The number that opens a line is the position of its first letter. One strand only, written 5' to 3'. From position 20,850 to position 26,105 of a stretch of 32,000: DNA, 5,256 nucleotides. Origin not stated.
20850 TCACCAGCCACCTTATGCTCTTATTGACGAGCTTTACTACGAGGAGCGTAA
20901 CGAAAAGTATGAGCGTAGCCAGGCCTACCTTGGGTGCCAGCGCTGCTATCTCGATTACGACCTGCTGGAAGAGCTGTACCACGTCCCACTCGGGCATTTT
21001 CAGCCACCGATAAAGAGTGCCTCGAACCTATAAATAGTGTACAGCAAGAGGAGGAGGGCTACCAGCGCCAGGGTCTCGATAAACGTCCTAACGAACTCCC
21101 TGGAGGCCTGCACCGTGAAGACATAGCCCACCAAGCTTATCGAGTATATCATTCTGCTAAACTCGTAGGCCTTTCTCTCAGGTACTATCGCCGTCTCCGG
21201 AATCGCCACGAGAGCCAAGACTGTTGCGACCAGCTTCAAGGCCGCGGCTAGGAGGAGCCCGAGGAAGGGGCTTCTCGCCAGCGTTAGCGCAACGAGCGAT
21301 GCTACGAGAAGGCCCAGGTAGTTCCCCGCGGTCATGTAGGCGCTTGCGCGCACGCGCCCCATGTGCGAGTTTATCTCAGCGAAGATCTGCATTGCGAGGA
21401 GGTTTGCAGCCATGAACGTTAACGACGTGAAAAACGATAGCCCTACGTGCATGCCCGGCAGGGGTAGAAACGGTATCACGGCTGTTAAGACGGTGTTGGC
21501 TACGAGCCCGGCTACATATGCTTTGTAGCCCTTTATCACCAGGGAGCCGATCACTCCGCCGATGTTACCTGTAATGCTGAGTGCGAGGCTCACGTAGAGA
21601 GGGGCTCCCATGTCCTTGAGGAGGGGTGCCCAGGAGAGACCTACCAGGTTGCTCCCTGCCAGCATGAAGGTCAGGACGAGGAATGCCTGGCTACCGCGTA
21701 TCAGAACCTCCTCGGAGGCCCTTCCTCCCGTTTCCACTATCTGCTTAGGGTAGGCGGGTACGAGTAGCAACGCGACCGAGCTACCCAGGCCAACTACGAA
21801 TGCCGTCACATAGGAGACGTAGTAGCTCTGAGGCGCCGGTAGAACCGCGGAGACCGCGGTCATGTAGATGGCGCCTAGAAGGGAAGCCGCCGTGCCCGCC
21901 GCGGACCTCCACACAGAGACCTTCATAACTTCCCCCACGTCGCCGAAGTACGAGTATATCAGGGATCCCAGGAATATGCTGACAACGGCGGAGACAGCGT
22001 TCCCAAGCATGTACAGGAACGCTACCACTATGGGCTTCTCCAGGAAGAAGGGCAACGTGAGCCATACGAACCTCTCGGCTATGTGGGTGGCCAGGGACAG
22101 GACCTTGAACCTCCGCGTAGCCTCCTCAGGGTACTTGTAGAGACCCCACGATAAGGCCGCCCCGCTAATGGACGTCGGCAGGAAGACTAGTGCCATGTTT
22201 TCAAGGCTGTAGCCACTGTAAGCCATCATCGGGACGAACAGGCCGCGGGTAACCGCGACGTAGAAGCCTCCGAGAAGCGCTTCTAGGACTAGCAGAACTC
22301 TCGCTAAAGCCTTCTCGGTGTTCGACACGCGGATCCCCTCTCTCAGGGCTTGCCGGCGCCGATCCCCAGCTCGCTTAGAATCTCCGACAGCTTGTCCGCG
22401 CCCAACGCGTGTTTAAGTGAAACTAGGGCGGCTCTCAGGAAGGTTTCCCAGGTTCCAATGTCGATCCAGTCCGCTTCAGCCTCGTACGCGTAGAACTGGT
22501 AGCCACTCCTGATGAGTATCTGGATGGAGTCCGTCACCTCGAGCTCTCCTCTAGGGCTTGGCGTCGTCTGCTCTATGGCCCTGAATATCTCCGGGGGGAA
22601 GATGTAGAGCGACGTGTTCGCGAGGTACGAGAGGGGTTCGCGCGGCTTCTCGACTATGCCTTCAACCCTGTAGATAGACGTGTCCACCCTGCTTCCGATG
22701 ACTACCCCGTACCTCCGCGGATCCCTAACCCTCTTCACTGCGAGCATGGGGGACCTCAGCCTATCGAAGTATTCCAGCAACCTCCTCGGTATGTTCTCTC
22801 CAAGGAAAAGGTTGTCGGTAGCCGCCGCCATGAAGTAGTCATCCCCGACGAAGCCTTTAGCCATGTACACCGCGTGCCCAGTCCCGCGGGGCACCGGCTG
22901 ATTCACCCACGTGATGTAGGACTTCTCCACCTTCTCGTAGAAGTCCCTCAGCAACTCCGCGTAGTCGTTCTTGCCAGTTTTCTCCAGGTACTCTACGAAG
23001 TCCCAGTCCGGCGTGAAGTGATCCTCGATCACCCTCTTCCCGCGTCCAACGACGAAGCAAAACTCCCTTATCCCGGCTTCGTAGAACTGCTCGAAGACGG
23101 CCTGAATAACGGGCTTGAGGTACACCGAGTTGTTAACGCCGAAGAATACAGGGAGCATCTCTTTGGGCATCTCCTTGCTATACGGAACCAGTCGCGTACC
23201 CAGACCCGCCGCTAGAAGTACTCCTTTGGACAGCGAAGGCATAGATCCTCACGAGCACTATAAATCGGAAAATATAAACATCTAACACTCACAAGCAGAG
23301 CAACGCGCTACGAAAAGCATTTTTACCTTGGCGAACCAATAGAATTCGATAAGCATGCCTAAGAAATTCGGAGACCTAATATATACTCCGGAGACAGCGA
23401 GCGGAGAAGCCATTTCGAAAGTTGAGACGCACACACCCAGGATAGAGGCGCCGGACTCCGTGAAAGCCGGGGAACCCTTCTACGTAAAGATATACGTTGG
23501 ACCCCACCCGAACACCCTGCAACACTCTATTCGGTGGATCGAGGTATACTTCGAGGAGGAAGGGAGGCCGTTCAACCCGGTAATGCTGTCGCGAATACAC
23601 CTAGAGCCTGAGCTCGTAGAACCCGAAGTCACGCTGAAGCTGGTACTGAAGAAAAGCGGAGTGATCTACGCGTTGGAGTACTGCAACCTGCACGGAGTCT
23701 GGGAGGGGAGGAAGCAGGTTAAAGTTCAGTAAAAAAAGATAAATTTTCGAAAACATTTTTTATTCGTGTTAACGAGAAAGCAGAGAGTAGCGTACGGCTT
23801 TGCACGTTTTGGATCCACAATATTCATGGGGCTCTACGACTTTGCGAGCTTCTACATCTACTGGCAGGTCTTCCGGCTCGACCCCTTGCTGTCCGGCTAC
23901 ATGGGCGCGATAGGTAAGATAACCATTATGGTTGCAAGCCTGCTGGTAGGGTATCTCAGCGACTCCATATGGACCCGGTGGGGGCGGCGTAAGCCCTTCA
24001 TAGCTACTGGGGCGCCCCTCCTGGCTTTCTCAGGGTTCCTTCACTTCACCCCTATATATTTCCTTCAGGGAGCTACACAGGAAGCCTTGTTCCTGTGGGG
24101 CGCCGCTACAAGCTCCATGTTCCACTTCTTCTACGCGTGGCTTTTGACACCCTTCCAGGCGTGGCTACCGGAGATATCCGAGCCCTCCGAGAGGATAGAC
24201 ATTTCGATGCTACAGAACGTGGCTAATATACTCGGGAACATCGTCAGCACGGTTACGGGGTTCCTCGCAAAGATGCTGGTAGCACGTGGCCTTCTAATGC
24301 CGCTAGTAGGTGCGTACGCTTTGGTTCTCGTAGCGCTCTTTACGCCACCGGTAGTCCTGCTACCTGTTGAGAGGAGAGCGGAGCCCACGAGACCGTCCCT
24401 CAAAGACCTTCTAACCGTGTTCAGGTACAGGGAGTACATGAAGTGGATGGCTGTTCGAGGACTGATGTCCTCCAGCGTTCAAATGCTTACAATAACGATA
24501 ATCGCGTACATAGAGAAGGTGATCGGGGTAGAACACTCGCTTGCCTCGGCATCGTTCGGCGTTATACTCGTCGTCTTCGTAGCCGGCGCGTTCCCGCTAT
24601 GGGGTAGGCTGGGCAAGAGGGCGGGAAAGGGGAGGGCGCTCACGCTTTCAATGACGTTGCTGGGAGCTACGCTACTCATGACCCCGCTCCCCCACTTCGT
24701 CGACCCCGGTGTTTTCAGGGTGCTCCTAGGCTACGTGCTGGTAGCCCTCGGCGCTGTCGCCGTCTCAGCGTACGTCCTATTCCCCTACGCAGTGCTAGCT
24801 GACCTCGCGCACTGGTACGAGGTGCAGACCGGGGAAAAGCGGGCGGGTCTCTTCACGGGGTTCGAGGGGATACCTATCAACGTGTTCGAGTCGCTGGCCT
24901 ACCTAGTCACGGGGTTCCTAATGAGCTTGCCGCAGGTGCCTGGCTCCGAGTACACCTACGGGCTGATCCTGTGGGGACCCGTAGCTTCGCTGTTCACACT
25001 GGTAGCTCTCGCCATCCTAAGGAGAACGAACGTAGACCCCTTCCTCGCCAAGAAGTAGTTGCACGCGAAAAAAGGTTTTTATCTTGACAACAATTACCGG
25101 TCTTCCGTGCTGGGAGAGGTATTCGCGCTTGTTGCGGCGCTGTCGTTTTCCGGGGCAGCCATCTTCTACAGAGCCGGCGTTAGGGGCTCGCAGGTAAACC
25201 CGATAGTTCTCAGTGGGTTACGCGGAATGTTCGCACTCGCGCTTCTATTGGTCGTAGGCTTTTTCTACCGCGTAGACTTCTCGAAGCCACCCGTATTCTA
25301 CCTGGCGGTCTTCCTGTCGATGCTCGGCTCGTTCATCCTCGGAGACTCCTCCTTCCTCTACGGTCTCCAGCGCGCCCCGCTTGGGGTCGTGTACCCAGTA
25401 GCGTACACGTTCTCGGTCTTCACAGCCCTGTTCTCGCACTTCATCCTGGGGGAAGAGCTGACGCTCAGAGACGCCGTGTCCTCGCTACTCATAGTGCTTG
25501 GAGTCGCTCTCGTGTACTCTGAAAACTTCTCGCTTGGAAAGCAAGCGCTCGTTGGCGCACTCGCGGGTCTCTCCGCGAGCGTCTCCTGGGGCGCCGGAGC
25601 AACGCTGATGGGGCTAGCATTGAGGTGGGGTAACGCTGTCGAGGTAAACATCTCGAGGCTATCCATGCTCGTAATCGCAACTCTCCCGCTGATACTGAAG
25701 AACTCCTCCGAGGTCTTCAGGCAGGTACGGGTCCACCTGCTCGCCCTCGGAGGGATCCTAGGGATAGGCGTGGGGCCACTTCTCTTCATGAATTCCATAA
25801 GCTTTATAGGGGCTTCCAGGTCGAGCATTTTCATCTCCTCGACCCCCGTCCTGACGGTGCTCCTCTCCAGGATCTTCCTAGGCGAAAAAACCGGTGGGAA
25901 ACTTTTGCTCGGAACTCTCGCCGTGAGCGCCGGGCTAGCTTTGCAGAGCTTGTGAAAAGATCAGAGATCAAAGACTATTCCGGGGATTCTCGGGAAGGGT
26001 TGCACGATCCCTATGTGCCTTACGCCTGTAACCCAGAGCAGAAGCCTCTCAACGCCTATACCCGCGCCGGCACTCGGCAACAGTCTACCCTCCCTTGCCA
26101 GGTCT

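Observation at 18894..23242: Translationally coupled four-gene operon: GalU-like enzyme, 12-TM protein, small membrane protein with an MscS-N-terminal-like TM-helix region, and processive QxxRW glycosyltransferase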

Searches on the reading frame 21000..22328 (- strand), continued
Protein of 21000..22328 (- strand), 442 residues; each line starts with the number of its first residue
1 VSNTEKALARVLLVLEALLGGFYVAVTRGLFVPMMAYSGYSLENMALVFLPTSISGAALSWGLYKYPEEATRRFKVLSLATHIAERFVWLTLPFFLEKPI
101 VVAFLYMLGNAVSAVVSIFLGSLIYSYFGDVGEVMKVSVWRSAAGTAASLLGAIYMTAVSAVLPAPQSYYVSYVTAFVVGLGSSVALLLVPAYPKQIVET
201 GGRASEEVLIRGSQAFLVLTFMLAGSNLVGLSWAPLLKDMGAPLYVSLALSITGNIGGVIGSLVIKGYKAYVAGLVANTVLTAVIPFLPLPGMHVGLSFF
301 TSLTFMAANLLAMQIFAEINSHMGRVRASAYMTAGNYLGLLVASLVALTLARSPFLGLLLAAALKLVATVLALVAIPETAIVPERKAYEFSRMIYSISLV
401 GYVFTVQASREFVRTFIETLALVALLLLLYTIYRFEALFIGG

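Call 82: list_cluster_members(proteins=[L005:4546-6114:-, L007:3260-4858:+, L011:3737-5263:+, window:18894-20336:-, window:21000-22328:-, window:20338-20997:-, window:22343-23242:-])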
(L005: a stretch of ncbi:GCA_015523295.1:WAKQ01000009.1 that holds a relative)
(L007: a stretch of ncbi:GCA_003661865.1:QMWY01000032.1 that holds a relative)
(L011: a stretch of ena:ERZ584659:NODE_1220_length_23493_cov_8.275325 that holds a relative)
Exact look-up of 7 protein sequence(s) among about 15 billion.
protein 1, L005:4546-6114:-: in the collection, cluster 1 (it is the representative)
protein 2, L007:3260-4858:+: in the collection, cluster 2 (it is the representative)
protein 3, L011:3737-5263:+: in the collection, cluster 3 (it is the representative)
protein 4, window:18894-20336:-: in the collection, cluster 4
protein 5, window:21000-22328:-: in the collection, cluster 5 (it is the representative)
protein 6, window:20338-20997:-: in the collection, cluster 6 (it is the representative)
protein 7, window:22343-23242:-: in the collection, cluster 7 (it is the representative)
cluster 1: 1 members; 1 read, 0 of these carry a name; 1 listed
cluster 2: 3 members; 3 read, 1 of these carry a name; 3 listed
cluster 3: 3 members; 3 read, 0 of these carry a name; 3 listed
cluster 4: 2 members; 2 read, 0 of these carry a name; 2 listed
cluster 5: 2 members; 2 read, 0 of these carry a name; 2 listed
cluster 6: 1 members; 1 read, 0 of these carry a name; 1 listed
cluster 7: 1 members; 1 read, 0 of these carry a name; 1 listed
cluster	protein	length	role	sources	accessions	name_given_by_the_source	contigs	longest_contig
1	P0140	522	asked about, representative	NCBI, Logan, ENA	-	-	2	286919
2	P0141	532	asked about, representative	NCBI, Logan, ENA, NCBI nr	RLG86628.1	MAG: radical SAM protein [Thermoprotei archaeon]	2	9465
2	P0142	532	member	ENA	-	-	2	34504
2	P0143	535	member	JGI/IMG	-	-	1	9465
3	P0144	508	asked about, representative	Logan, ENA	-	-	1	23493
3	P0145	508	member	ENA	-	-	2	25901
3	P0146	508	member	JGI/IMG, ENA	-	-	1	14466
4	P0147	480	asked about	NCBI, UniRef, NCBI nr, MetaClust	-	-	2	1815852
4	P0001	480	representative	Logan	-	-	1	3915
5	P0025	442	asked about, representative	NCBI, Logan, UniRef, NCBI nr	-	-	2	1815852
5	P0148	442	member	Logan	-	-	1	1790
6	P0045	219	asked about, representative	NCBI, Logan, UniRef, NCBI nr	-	-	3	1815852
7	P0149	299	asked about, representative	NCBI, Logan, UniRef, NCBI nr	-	-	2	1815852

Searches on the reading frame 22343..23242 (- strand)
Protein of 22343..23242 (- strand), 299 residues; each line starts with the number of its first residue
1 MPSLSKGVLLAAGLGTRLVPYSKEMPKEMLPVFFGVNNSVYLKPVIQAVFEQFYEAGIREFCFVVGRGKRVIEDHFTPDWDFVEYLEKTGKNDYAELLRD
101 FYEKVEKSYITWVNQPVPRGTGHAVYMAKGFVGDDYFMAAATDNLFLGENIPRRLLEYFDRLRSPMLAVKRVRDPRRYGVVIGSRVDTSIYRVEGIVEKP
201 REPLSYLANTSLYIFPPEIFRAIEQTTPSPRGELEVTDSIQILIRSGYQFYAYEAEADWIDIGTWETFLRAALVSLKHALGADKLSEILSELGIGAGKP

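Call 3: search_protein_families(library=pfam, proteins=[window:22343-23242:-], max_evalue=0.01)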
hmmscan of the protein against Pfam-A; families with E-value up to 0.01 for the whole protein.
window:22343-23242:- (299 aa): 2 families
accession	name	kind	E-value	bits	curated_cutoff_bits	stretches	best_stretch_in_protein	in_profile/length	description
PF00483.29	NTP_transferase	-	3.7e-34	118.8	21.2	1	6-272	1-239/245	Nucleotidyl transferase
PF12804.13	NTP_transf_3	-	1.8e-05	25.4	27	1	7-175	1-127/160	MobA-like NTP transferase domain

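Call 4: search_protein_families(library=ncbifam, proteins=[window:22343-23242:-], max_evalue=0.01)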
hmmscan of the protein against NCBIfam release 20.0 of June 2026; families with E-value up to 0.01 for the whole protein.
window:22343-23242:- (299 aa): 23 families
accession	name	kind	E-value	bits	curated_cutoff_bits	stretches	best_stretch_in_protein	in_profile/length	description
TIGR01099.1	galU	equivalog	7.9e-53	179.7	326.8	1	5-271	2-261/261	UTP--glucose-1-phosphate uridylyltransferase GalU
TIGR03992.1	Arch_glmU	subfamily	1.4e-42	146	292.1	2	99-274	61-226/393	bifunctional sugar-1-phosphate nucleotidylyltransferase/acetyltransferase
TIGR01208.1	rmlA_long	equivalog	7.8e-42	143.4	320.25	2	108-277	72-236/353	glucose-1-phosphate thymidylyltransferase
NF041313.1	UDPGP_AglF_Halo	equivalog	6.9e-33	114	400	2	98-266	61-225/234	UTP--glucose-1-phosphate uridylyltransferase AglF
TIGR01207.1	rmlA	equivalog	9.1e-26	90.6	360.65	2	110-272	74-233/286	glucose-1-phosphate thymidylyltransferase RfbA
NF009928.0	PRK13389.1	equivalog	1.7e-24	86.5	548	1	5-271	9-275/302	UTP--glucose-1-phosphate uridylyltransferase GalU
NF041173.1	Sug_nt_acttase_Thmprot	equivalog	3.7e-23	82.1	600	1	92-268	56-220/405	bifunctional sugar-1-phosphate nucleotidylyltransferase/acetyltransferase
NF012024.0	PRK15480.1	equivalog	5.3e-22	78.3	588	1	112-272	80-237/292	glucose-1-phosphate thymidylyltransferase RfbA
NF007516.0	PRK10122.1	equivalog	3e-18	66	534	1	6-245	5-247/297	UTP--glucose-1-phosphate uridylyltransferase GalF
TIGR01105.1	galF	equivalog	5.3e-18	65.2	659.2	1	6-245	5-247/297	GalU regulator GalF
NF052502.1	man1P_GTase_Rv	exception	6.5e-13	48.3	440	1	110-272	74-227/352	mannose-1-phosphate guanylyltransferase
TIGR02623.1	G1P_cyt_trans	equivalog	1.4e-09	37.8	300.25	1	6-229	2-205/255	glucose-1-phosphate cytidylyltransferase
TIGR01173.1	glmU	equivalog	2.2e-09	36.7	366.85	1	8-256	4-215/452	bifunctional UDP-N-acetylglucosamine diphosphorylase/glucosamine-1-phosphate N-acetyltransferase GlmU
NF010934.1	PRK14354.1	equivalog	2.7e-08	32.7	450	1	110-256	64-215/447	bifunctional UDP-N-acetylglucosamine diphosphorylase/glucosamine-1-phosphate N-acetyltransferase GlmU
NF003670.0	PRK05293.1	equivalog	6.2e-08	32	470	1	120-277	101-260/382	glucose-1-phosphate adenylyltransferase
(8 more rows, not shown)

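Call 55: search_solved_structures(query=window:22343-23242:-, max_evalue=1e-10)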
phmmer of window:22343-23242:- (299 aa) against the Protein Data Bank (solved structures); distinct sequences matched with E-value up to 1e-10: 39.
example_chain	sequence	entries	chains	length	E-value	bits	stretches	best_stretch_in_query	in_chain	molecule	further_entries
5j49_A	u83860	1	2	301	3.3e-42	148.3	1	4-281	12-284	UTP--glucose-1-phosphate uridylyltransferase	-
5i1f_A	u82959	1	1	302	4.5e-42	147.9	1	4-279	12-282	UTP--glucose-1-phosphate uridylyltransferase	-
8f73_A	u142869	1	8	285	1e-40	143.4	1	3-272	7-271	UTP--glucose-1-phosphate uridylyltransferase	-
5vct_A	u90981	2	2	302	4.7e-40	141.2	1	4-278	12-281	UTP--glucose-1-phosphate uridylyltransferase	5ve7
2ux8_A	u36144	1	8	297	1.3e-34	123.3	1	4-273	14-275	GLUCOSE-1-PHOSPHATE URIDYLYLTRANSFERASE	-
3juj_A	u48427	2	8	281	2e-34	122.7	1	6-274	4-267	UDP-glucose pyrophosphorylase (GalU)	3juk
9o90_A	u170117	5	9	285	3.8e-34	121.8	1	6-271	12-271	UTP--glucose-1-phosphate uridylyltransferase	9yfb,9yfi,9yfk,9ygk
7o2n_A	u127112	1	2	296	9.4e-32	114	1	5-264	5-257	Probable UTP--glucose-1-phosphate uridylyltransferase YngB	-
7b1r_A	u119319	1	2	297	9.4e-32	114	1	5-264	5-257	Probable UTP--glucose-1-phosphate uridylyltransferase YngB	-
6knj_A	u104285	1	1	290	2.3e-27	99.6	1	4-279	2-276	UTP--glucose-1-phosphate uridylyltransferase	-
6ikx_A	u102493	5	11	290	6.6e-27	98.1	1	4-279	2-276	UTP--glucose-1-phosphate uridylyltransferase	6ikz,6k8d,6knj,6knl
2pa4_A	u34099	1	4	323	5.8e-26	95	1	8-281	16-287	UTP-GLUCOSE-1-PHOSPHATE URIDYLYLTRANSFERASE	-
2e3d_A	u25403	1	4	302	1.2e-23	87.3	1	4-283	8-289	UTP--glucose-1-phosphate uridylyltransferase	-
8b31_A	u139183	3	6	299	1.3e-23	87.2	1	6-273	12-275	UTP--glucose-1-phosphate uridylyltransferase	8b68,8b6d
1h5r_A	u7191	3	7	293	3.9e-23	85.7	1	113-272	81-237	GLUCOSE-1-PHOSPHATE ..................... | Glucose-1-phosphate thymidylyltransferase 1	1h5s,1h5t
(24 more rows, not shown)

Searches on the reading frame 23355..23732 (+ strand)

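Call 3: search_protein_families(library=pfam, proteins=[window:23355-23732:+], max_evalue=0.01)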
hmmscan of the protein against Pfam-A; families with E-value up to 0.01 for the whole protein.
window:23355-23732:+ (125 aa): 1 family
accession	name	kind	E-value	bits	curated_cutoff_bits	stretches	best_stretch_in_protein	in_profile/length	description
PF01880.24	Desulfoferrodox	-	8.1e-33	113.3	22.2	1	20-118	3-97/98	Desulfoferrodoxin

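Call 4: search_protein_families(library=ncbifam, proteins=[window:23355-23732:+], max_evalue=0.01)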
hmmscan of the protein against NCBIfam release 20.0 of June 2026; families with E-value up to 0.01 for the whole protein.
window:23355-23732:+ (125 aa): 2 families
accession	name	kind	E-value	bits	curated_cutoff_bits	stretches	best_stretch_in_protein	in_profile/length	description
TIGR00332.1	neela_ferrous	domain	4.4e-17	62.4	61.9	1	22-123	6-105/107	desulfoferrodoxin ferrous iron-binding domain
TIGR00320.1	dfx_rbo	equivalog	7.9e-07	29.3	146.9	1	24-117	47-123/125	desulfoferrodoxin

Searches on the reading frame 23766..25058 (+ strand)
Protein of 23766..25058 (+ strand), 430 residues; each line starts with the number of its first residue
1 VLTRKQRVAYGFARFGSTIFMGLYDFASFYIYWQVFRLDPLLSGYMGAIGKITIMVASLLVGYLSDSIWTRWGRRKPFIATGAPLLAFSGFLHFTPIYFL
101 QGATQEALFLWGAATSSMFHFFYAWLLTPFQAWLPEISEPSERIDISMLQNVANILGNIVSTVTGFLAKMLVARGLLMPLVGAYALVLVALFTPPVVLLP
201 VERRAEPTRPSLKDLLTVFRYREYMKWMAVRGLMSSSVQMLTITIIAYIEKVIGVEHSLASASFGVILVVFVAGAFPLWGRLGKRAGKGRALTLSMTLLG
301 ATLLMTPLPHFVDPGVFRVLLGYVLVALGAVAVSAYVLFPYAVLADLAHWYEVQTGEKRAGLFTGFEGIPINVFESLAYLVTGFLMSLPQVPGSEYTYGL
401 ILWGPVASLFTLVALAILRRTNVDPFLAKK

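Call 3: search_protein_families(library=pfam, proteins=[window:23766-25058:+], max_evalue=0.01)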
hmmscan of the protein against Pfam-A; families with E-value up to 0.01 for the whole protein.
window:23766-25058:+ (430 aa): 2 families
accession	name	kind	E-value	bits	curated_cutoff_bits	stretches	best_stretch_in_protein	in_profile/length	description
PF13347.12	MFS_2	-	2.1e-32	112.7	27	1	10-391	2-386/427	MFS/sugar transport protein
PF07690.21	MFS_1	-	4.7e-16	59.1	33.4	1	13-343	4-318/347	Major Facilitator Superfamily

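Call 4: search_protein_families(library=ncbifam, proteins=[window:23766-25058:+], max_evalue=0.01)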
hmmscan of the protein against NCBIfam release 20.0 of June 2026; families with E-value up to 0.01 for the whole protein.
window:23766-25058:+ (430 aa): 5 families
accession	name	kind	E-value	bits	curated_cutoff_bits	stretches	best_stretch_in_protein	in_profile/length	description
TIGR00792.1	gph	subfamily_domain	1.8e-13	49.9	231.35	1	7-384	1-376/437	glycoside-pentoside-hexuronide (GPH):cation symporter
NF007749.0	PRK10429.1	equivalog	4.4e-07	29.1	456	1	2-369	3-374/473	melibiose:sodium transporter MelB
TIGR01301.1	GPH_sucrose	subfamily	9.2e-07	28.1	511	1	32-89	30-87/476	sucrose/proton symporter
NF007237.0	PRK09669.1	subfamily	4.6e-06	25.5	610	1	2-413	6-413/461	putative symporter YagG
NF008526.0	PRK11462.1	equivalog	0.00068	18.5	836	1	2-164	6-165/460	glycoside-pentoside-hexuronide family transporter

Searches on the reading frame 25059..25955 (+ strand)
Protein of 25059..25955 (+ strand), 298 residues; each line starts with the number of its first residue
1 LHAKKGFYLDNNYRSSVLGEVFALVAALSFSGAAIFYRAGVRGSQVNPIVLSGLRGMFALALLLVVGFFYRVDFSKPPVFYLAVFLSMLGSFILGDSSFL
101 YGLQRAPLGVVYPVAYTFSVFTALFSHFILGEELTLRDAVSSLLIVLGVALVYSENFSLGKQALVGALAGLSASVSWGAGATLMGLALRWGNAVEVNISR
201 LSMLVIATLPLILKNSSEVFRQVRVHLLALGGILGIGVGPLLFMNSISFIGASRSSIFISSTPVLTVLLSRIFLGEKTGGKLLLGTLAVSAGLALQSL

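Call 3: search_protein_families(library=pfam, proteins=[window:25059-25955:+], max_evalue=0.01)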
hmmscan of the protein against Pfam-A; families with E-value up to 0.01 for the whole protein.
window:25059-25955:+ (298 aa): 4 families
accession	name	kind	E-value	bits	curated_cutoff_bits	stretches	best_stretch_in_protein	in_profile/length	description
PF00892.27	EamA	-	3.9e-36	124.8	28.2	2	18-153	2-134/135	EamA-like transporter family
PF03151.22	TPT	-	2.3e-06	27.6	30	1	119-169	102-152/291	Triose-phosphate Transporter family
PF10639.15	TMEM234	-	0.0013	19.2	30.1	1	83-152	47-112/113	Putative transmembrane family 234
PF04142.21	Nuc_sug_transp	-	0.004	16.8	27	1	111-159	111-160/315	Nucleotide-sugar transporter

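Call 4: search_protein_families(library=ncbifam, proteins=[window:25059-25955:+], max_evalue=0.01)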
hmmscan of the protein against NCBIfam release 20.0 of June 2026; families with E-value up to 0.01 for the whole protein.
window:25059-25955:+ (298 aa): 4 families
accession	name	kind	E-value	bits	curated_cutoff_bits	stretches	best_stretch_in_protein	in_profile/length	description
TIGR03340.1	phn_DUF6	hypoth_equivalog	2.4e-08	34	288.15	1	60-295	41-280/281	phosphonate utilization associated putative membrane protein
TIGR00950.1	2A78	equivalog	3.6e-08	33.2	230.2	2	10-149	120-263/264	carboxylate/amino acid/amine transporter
TIGR00817.1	tpt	subfamily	0.0016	18.1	317.9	0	117-168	100-151/302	Tpt phosphate/phosphoenolpyruvate translocator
NF050091.1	ArAmAcExpYddG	equivalog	0.0021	17.6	300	1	24-241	11-222/285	aromatic amino acid exporter YddG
